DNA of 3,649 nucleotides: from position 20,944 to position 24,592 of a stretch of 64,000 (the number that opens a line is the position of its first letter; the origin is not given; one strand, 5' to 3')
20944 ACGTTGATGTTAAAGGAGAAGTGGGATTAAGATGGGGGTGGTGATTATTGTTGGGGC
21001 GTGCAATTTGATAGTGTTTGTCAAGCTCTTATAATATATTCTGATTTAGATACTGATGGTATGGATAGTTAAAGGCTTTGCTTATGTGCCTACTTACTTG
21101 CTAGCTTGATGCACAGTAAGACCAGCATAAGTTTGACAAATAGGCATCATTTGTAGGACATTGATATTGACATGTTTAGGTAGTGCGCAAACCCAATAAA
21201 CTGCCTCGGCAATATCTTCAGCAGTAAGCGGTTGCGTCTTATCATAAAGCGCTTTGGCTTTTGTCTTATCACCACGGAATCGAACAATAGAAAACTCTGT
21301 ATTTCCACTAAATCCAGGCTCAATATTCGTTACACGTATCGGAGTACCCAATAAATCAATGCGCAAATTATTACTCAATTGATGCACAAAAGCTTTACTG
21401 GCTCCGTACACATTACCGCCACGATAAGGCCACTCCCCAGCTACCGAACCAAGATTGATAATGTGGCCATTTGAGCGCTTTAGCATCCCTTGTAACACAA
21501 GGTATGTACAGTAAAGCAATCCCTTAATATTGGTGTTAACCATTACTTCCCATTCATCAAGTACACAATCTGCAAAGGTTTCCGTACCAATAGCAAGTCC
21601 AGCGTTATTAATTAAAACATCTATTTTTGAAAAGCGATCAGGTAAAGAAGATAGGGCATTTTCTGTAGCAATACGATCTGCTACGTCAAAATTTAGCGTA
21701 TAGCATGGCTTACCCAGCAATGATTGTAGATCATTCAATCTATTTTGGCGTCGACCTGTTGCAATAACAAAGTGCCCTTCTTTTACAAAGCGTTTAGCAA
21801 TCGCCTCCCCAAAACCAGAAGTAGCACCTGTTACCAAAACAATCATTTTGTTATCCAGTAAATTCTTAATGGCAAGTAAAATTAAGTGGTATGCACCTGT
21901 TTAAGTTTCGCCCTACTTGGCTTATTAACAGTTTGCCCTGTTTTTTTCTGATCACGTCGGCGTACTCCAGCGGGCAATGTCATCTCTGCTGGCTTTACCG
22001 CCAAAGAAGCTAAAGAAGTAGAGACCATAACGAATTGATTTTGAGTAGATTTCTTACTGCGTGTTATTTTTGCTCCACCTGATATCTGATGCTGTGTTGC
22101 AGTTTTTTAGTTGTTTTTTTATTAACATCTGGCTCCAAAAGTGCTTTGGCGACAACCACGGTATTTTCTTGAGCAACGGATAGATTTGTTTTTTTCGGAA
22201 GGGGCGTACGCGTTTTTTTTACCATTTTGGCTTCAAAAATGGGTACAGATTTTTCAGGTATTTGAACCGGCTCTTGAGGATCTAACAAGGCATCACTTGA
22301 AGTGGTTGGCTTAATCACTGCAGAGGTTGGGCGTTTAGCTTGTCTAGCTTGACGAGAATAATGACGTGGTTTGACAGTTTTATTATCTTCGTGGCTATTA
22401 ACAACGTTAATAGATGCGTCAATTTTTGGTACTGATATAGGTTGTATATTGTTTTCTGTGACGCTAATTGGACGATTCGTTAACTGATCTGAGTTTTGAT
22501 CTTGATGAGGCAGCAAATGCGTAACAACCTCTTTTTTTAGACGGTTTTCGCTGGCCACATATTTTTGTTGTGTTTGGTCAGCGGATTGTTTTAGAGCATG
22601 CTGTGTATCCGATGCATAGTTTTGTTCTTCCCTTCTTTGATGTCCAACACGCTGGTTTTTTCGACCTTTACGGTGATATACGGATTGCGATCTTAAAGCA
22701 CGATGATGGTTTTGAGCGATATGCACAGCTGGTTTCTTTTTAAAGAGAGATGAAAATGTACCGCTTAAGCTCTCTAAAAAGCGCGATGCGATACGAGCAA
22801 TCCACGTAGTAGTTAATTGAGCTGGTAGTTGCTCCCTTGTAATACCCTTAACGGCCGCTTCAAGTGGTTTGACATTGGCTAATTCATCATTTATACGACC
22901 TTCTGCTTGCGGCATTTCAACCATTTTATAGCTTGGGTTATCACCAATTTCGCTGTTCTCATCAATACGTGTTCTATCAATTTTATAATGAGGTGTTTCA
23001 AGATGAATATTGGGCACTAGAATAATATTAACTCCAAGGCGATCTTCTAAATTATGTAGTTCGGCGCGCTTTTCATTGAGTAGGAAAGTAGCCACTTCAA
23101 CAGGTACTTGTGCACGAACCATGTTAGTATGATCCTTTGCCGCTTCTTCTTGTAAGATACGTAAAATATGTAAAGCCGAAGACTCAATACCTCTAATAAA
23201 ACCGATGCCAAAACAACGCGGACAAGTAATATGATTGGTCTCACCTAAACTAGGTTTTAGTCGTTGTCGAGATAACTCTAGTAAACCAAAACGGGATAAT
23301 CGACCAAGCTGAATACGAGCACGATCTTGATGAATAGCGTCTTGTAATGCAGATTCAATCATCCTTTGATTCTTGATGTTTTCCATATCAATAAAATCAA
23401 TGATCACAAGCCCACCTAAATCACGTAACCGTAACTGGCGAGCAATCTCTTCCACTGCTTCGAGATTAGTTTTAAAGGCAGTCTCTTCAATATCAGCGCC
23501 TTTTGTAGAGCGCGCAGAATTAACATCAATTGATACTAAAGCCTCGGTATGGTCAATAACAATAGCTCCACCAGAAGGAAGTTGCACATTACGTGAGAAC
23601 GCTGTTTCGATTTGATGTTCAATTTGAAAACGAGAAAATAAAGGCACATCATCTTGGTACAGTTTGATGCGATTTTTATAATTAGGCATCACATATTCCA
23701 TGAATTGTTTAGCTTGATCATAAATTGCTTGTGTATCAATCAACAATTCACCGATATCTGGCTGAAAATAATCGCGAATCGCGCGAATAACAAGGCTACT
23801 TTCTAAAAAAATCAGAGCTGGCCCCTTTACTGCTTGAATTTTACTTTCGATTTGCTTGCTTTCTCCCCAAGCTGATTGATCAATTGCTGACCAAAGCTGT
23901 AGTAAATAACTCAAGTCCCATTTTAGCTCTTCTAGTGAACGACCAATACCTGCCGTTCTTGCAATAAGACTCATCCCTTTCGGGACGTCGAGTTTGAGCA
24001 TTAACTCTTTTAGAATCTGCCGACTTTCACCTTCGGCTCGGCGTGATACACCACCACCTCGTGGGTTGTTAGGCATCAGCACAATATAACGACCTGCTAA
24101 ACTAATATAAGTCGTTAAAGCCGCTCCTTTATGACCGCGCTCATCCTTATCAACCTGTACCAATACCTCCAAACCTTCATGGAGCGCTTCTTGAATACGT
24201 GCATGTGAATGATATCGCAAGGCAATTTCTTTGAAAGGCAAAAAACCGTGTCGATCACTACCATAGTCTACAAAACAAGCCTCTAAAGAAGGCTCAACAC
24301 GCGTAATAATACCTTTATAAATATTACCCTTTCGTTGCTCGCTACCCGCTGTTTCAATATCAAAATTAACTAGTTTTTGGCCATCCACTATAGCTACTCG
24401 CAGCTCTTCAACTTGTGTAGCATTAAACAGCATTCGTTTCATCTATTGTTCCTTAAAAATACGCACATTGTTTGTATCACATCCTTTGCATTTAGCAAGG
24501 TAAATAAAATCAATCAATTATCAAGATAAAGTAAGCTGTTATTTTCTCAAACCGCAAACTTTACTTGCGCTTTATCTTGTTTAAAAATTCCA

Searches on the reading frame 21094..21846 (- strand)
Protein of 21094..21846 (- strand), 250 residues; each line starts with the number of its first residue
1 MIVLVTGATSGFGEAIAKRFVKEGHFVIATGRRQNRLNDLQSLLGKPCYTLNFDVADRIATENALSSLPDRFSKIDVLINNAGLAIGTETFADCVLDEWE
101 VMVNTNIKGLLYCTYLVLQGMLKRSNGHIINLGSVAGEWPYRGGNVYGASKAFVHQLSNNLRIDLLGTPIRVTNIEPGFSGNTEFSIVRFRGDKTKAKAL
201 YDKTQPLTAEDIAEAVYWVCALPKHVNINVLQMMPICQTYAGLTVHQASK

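Call 8: search_protein_families(library=pfam, proteins=[window:21094-21846:-])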
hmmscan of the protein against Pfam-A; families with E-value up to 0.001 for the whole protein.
window:21094-21846:- (250 aa): 4 families
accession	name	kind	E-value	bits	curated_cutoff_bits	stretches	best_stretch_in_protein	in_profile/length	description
PF00106.31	adh_short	-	1.3e-48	165.5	26.6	1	2-184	2-185/195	short chain dehydrogenase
PF13561.12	adh_short_C2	-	5.2e-31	108.5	27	1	7-220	1-217/236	Enoyl-(Acyl carrier protein) reductase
PF08659.16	KR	-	2.2e-11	44.5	22.6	1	3-161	3-163/180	KR domain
PF01370.27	Epimerase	-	2.1e-05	24.5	20.9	1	3-92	1-82/240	NAD dependent epimerase/dehydratase family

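Call 9: search_protein_families(library=ncbifam, proteins=[window:21094-21846:-])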
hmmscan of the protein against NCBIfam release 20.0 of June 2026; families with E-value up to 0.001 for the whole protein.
window:21094-21846:- (250 aa): 219 families (the best 25 are shown)
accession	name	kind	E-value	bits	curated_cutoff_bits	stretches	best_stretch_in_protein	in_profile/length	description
NF007829.0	PRK10538.1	equivalog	2.8e-111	370.8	411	1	1-247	1-247/248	bifunctional NADP-dependent 3-hydroxy acid dehydrogenase/3-hydroxypropionate dehydrogenase YdfG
NF005559.1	PRK07231.1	subfamily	5e-41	140.8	215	1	2-221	6-230/249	glucose 1-dehydrogenase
NF005594.0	PRK07326.1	equivalog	1.1e-38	133.1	271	1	3-226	9-222/237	SDR family oxidoreductase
NF009466.0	PRK12826.1-2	subfamily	1e-36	126.7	222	1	2-219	5-225/248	3-oxoacyl-ACP reductase FabG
NF052558.1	MBtsdlDhBudC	equivalog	4.8e-36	124.6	270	1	2-217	5-220/250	meso-2,3-butanediol dehydrogenase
NF005672.0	PRK07454.1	equivalog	4.4e-35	121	234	1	3-236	9-237/241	SDR family oxidoreductase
NF005878.0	PRK07825.1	subfamily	1e-33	116.9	287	1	2-225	11-222/278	short chain dehydrogenase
NF006123.0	PRK08267.1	equivalog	2.9e-33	115.2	261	1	3-230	5-230/261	SDR family oxidoreductase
NF004824.0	PRK06180.1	subfamily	7.6e-33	113.9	298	1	2-178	6-181/279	oxidoreductase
NF005806.0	PRK07666.1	equivalog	8e-33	113.7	286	1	3-229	10-230/239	3-ketoacyl-ACP reductase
NF004825.0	PRK06181.1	equivalog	8.9e-33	113.7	215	1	2-228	8-236/268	SDR family oxidoreductase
NF038213.1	SDR_TniO_fam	equivalog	3.5e-32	111.8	300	1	2-236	4-247/249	SDR family oxidoreductase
NF004823.0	PRK06179.1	subfamily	3.6e-32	111.9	310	1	2-227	7-222/271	oxidoreductase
NF005372.1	PRK06914.1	subfamily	6.7e-32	110.8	320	1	2-179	4-184/279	SDR family oxidoreductase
NF004826.0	PRK06182.1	subfamily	6.8e-32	110.8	305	1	2-211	6-211/274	oxidoreductase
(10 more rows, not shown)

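Call 14: find_encoding_contigs(protein=window:21094-21846:-, flank=10000, max_places=10)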
Protein window:21094-21846:- (250 aa): no gene with exactly this product is on record in the collection.

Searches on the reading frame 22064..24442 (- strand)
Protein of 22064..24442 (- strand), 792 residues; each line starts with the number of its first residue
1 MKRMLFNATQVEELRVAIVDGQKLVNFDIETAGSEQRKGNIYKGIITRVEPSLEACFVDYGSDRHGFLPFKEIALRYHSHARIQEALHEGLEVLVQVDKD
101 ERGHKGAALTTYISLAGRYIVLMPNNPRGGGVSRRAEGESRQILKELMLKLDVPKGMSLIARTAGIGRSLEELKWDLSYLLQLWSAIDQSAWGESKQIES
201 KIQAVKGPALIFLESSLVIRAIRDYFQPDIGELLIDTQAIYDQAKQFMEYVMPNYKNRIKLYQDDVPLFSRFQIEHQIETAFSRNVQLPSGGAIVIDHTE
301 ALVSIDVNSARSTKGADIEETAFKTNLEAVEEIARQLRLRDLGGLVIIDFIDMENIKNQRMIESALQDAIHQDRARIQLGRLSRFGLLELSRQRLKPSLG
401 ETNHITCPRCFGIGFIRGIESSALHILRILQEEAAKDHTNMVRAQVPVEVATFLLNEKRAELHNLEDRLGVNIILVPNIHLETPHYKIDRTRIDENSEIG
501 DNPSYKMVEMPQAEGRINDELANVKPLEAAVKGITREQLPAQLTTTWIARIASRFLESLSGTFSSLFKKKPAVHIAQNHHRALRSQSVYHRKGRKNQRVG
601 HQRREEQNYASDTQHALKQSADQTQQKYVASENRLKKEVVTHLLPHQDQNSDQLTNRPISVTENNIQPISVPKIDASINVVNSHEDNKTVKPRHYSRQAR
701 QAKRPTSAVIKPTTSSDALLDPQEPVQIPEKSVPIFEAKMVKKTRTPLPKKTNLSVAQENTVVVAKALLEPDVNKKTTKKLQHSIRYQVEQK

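Call 8: search_protein_families(library=pfam, proteins=[window:22064-24442:-])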
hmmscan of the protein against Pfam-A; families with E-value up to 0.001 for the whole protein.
window:22064-24442:- (792 aa): 3 families
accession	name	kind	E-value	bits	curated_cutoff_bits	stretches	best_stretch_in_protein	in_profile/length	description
PF10150.14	RNase_E_G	-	3e-94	315.9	25.5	1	114-394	1-269/270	Ribonuclease E/G family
PF20833.2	RNase_E_G_Thio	-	7.7e-31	106.5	26.8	1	406-490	1-85/86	RNase E/G, Thioredoxin-like domain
PF00575.29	S1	-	3.2e-07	31.1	22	1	36-109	2-71/74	S1 RNA binding domain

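Call 9: search_protein_families(library=ncbifam, proteins=[window:22064-24442:-])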
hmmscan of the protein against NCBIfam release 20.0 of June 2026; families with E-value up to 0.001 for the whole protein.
window:22064-24442:- (792 aa): 5 families
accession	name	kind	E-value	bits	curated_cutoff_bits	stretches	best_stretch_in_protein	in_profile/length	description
NF008074.0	PRK10811.1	equivalog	5e-224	746.3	908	1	1-498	1-496/1068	ribonuclease E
TIGR00757.1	RNaseEG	subfamily_domain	3e-149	497.5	325.95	1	13-428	1-415/415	Rne/Rng family ribonuclease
NF008689.0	PRK11712.1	equivalog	1.2e-88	297.8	594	1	4-470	5-468/489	ribonuclease G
NF052588.1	RnaseEMycob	equivalog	4.5e-81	272.9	1400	1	16-416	341-746/945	ribonuclease E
NF052586.1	RnaseECyano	equivalog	1.6e-71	241.5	900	1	32-468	28-456/619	ribonuclease E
